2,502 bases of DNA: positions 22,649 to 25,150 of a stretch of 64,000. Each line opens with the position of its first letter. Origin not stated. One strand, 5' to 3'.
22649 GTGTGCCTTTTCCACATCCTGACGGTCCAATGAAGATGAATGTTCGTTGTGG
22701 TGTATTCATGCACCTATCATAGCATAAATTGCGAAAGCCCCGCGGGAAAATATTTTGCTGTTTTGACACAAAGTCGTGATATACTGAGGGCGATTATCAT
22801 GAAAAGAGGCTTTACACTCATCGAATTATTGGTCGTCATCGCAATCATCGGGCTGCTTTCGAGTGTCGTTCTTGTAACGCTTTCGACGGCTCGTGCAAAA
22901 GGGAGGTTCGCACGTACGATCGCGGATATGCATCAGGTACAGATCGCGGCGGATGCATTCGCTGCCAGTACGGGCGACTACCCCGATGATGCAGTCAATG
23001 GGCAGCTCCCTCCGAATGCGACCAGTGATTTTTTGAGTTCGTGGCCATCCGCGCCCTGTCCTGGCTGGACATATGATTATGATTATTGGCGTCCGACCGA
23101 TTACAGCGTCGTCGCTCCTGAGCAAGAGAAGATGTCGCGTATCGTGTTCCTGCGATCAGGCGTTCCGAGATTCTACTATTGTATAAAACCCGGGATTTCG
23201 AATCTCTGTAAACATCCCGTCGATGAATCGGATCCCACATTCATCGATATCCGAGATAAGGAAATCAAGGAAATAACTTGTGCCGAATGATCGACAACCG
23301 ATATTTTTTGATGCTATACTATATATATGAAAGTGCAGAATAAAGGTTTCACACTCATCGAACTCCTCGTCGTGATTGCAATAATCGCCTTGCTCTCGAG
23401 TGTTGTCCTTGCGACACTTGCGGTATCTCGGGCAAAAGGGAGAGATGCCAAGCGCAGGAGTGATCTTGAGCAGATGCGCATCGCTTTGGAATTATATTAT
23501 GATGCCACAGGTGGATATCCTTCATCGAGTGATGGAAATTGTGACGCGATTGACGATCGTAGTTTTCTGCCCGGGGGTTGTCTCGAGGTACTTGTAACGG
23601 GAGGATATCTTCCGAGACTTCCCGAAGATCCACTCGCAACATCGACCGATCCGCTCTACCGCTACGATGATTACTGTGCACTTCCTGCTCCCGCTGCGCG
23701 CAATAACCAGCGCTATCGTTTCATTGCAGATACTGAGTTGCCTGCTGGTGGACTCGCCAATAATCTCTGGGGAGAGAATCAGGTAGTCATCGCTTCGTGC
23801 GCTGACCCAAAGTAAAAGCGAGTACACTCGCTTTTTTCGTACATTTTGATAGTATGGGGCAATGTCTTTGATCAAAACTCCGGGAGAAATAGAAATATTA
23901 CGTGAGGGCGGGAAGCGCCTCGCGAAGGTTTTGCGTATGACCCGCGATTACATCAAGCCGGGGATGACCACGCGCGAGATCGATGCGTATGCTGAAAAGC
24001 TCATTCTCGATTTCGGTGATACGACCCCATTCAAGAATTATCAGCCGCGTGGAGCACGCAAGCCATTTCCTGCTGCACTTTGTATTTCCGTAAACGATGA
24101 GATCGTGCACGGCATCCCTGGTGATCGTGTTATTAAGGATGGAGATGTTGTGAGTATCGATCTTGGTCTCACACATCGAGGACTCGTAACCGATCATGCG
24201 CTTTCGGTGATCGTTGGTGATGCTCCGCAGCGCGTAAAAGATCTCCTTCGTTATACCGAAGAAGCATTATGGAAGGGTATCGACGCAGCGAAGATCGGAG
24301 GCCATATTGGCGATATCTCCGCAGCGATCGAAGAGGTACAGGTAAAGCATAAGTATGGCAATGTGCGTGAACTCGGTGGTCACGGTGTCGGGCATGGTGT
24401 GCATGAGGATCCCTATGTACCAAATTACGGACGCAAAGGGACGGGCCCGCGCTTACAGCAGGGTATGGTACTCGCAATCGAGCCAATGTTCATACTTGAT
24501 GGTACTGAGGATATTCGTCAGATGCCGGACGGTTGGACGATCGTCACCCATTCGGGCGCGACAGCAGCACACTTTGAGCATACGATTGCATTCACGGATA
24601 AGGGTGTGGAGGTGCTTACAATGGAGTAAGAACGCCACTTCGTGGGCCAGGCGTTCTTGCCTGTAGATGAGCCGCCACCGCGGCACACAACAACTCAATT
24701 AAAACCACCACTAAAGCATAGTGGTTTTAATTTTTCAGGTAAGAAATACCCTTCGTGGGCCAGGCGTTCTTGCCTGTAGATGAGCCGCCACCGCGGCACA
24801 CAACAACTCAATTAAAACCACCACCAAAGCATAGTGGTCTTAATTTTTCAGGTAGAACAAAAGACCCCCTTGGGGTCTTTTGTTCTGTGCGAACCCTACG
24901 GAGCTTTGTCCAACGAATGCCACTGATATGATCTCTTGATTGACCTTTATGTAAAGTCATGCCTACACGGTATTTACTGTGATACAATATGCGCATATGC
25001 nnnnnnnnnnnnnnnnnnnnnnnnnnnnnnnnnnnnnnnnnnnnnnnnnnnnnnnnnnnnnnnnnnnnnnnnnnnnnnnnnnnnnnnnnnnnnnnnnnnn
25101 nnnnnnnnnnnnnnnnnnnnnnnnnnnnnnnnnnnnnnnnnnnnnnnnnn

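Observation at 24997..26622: Prepilin-type N-terminus fused to a delta-60-repeat beta-propeller: candidate pilus-tip adhesin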

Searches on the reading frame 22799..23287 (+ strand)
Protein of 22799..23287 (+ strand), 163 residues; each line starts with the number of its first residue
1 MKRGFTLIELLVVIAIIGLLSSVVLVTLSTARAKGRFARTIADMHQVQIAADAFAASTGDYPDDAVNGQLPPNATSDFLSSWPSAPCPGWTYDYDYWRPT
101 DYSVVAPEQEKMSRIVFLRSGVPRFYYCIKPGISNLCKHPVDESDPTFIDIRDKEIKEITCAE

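Call 3: search_protein_families(library=pfam, proteins=[window:22799-23287:+], max_evalue=0.01)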
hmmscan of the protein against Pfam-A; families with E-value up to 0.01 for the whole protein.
window:22799-23287:+ (163 aa): 1 family
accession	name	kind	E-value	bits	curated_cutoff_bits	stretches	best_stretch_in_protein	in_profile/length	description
PF07963.17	N_methyl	-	7.2e-08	32.1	21.2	1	2-25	4-27/27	Prokaryotic N-terminal methylation motif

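Call 4: search_protein_families(library=ncbifam, proteins=[window:22799-23287:+], max_evalue=0.01)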
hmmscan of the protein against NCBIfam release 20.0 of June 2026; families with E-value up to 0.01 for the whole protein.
window:22799-23287:+ (163 aa): 14 families
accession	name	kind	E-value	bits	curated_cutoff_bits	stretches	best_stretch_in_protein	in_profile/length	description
TIGR01710.1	typeII_sec_gspG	equivalog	1.9e-10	40.9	88.85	1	3-64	1-62/134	type II secretion system major pseudopilin GspG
TIGR01708.2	typeII_sec_gspH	equivalog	6.2e-10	39.3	80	1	3-44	2-43/169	type II secretion system minor pseudopilin GspH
TIGR02532.1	IV_pilin_GFxxxE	domain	3.5e-09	36.1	16.3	1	2-25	1-24/24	prepilin-type N-terminal cleavage/methylation domain-containing protein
NF041775.1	typeIV_PilA_Myxo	equivalog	9e-06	25.8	400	1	2-61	10-69/214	type IV pilin protein PilA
NF007862.0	PRK10574.1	equivalog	1.2e-05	25.4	138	1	2-38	4-40/145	prepilin peptidase-dependent pilin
TIGR02596.1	TIGR02596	subfamily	7.6e-05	22.9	70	1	5-40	1-36/196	Verru_Chthon cassette protein D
NF041013.1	T4P_ComGE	equivalog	0.00018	21.5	49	1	3-34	4-35/83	competence type IV pilus minor pilin ComGE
NF040999.1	pilin_ComGC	equivalog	0.00076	19.6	75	1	3-30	2-29/84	competence type IV pilus major pilin ComGC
NF007800.0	PRK10506.1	equivalog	0.00078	19.3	158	1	2-42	8-48/163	prepilin peptidase-dependent protein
TIGR02599.1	TIGR02599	subfamily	0.0025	17.1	256.5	1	4-57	1-52/361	Verru_Chthon cassette protein C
NF040982.1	ComGD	equivalog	0.006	17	70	1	2-30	1-29/139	competence type IV pilus minor pilin ComGD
NF041002.1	pilin_ComGF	equivalog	0.0081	16.4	80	1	3-34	2-33/139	competence type IV pilus minor pilin ComGF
TIGR01711.1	gspJ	equivalog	0.0094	15.8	64.85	0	3-23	1-21/192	type II secretion system minor pseudopilin GspJ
NF047828.1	T3SSXpsI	equivalog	0.0096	15.9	150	0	2-36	1-35/132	type II secretion system protein XpsI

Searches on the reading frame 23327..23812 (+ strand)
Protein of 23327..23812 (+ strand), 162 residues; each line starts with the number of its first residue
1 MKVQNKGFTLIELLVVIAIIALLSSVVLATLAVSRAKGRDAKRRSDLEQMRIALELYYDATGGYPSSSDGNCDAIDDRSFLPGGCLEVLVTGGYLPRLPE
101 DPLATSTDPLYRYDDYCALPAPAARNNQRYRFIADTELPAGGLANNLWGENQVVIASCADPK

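Call 3: search_protein_families(library=pfam, proteins=[window:23327-23812:+], max_evalue=0.01)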
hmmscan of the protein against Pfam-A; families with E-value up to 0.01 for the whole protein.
window:23327-23812:+ (162 aa): 2 families
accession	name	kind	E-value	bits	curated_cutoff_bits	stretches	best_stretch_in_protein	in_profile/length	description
PF07963.17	N_methyl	-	1.2e-08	34.6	21.2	1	5-28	4-27/27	Prokaryotic N-terminal methylation motif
PF08334.16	T2SSG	-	0.0055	17.2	21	1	36-104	7-71/108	Type II secretion system (T2SS), protein G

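Call 4: search_protein_families(library=ncbifam, proteins=[window:23327-23812:+], max_evalue=0.01)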
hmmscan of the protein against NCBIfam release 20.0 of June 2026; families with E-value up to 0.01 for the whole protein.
window:23327-23812:+ (162 aa): 15 families
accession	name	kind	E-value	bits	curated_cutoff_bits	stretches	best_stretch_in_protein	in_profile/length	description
TIGR01710.1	typeII_sec_gspG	equivalog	1.5e-12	47.7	88.85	1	6-105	1-97/134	type II secretion system major pseudopilin GspG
TIGR01708.2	typeII_sec_gspH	equivalog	7.5e-09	35.8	80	1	6-47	2-43/169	type II secretion system minor pseudopilin GspH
TIGR02532.1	IV_pilin_GFxxxE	domain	2.5e-07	30.2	16.3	1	6-28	2-24/24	prepilin-type N-terminal cleavage/methylation domain-containing protein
NF041013.1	T4P_ComGE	equivalog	3.7e-07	30.2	49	1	4-47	2-45/83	competence type IV pilus minor pilin ComGE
NF007862.0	PRK10574.1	equivalog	4.3e-06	26.9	138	1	4-28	3-27/145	prepilin peptidase-dependent pilin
NF041775.1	typeIV_PilA_Myxo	equivalog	5.9e-06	26.4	400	1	4-55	9-60/214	type IV pilin protein PilA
TIGR02596.1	TIGR02596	subfamily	9.6e-05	22.5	70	1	8-30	1-23/196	Verru_Chthon cassette protein D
NF041002.1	pilin_ComGF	equivalog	0.00036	20.8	80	1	5-48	1-44/139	competence type IV pilus minor pilin ComGF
NF040999.1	pilin_ComGC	equivalog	0.0004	20.5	75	1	6-27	2-23/84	competence type IV pilus major pilin ComGC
NF007800.0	PRK10506.1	equivalog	0.00055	19.8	158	1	4-26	7-29/163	prepilin peptidase-dependent protein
TIGR01711.1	gspJ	equivalog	0.00061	19.7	64.85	1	6-48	1-44/192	type II secretion system minor pseudopilin GspJ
TIGR01707.1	gspI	equivalog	0.0021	18.6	44.35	1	7-33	1-27/101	type II secretion system minor pseudopilin GspI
NF040982.1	ComGD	equivalog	0.0027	18.1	70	1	5-28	1-23/139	competence type IV pilus minor pilin ComGD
TIGR02599.1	TIGR02599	subfamily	0.0071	15.6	256.5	1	7-45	1-39/361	Verru_Chthon cassette protein C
NF051896.1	tapirin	equivalog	0.0088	14.4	600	0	6-34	18-43/660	cellulose-binding protein tapirin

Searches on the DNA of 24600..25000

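Call 66: search_rna_families(source=window, start=24600, end=25000, threshold=evalue, max_evalue=1)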
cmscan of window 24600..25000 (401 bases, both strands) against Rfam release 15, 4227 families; matches with E-value up to 1: 3.
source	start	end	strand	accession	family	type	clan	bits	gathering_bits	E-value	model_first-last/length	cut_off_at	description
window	24854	24886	-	RF03940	MIR9563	Gene; miRNA;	-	20.8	90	0.17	1-127/127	no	MIR9563 microRNA precursor family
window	24776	24883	+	RF00082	SraG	Gene; sRNA;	-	19.4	50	0.46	1-177/177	no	SraG RNA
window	24806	24884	+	RF00506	Thr_leader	Cis-reg; leader;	-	19.3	55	0.28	1-118/118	no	Threonine operon leader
